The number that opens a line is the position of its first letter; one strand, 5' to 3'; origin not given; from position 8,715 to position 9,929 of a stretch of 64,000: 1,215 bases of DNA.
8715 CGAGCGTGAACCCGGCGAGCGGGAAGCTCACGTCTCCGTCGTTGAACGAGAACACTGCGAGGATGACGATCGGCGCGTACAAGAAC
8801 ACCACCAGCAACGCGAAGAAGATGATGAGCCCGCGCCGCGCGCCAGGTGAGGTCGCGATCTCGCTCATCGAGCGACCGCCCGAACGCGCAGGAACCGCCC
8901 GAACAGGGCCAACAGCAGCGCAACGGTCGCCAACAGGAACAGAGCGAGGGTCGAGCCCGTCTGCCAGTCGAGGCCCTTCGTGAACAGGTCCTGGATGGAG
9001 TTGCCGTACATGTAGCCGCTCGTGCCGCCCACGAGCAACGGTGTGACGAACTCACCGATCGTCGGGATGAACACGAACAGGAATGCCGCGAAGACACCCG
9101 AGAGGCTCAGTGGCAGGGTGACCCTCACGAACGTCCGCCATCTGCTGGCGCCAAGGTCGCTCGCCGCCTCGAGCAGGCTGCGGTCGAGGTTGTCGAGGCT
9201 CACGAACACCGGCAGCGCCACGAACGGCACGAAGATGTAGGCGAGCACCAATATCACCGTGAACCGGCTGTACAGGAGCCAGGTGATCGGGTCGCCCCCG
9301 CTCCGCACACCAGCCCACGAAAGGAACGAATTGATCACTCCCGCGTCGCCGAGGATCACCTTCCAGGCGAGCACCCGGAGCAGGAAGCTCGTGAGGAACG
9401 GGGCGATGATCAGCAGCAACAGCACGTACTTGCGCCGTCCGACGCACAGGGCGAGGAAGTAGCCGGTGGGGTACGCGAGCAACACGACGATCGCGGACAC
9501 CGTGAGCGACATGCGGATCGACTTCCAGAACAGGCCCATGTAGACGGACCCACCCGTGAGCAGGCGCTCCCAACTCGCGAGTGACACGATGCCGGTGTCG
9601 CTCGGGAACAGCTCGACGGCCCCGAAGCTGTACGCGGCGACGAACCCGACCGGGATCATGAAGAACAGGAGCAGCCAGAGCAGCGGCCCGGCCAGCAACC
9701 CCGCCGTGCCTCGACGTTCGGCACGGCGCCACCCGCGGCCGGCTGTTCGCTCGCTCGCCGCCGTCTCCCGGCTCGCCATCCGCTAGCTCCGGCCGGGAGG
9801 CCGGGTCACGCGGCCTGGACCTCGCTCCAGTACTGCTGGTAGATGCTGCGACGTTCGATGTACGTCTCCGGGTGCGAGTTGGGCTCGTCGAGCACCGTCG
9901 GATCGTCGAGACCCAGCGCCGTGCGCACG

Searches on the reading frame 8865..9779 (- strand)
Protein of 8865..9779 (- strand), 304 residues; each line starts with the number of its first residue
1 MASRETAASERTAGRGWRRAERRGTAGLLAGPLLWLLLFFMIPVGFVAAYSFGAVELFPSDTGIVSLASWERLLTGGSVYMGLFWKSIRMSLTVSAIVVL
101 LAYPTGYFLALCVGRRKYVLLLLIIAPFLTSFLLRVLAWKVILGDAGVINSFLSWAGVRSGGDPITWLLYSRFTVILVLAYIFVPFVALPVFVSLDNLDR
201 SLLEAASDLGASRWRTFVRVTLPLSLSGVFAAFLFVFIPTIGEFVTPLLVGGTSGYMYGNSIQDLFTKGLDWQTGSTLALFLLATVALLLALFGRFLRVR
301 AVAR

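Call 34: find_encoding_contigs(protein=window:8865-9779:-, flank=10000, max_places=3)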
Protein window:8865-9779:- (304 aa): 11 contigs read that carry it; 3 places shown.
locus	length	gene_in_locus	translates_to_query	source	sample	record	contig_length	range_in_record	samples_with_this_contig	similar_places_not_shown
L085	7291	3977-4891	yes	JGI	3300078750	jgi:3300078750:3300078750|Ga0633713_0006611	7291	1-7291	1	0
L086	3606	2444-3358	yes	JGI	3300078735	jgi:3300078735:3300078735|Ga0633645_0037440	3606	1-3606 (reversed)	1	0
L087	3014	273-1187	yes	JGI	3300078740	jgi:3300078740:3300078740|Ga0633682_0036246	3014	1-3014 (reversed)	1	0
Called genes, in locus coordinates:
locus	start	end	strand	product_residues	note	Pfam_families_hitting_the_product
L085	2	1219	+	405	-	?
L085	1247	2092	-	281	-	PF20067:SSL_N (weak), PF24684:Vgb_lyase (faint), PF01436:NHL (faint), PF08450:SGL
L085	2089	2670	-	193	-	-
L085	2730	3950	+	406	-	PF13416:SBP_bac_8, PF13343:SBP_bac_6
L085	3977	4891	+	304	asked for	PF00528:BPD_transp_1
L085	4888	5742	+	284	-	PF00528:BPD_transp_1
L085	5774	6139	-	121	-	-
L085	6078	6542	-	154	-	PF02643:DUF192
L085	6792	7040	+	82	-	-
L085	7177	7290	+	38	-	?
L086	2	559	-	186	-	?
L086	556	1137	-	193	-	-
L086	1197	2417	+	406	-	PF13416:SBP_bac_8, PF13343:SBP_bac_6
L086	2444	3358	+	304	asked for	PF00528:BPD_transp_1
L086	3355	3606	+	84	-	?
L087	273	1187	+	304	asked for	PF00528:BPD_transp_1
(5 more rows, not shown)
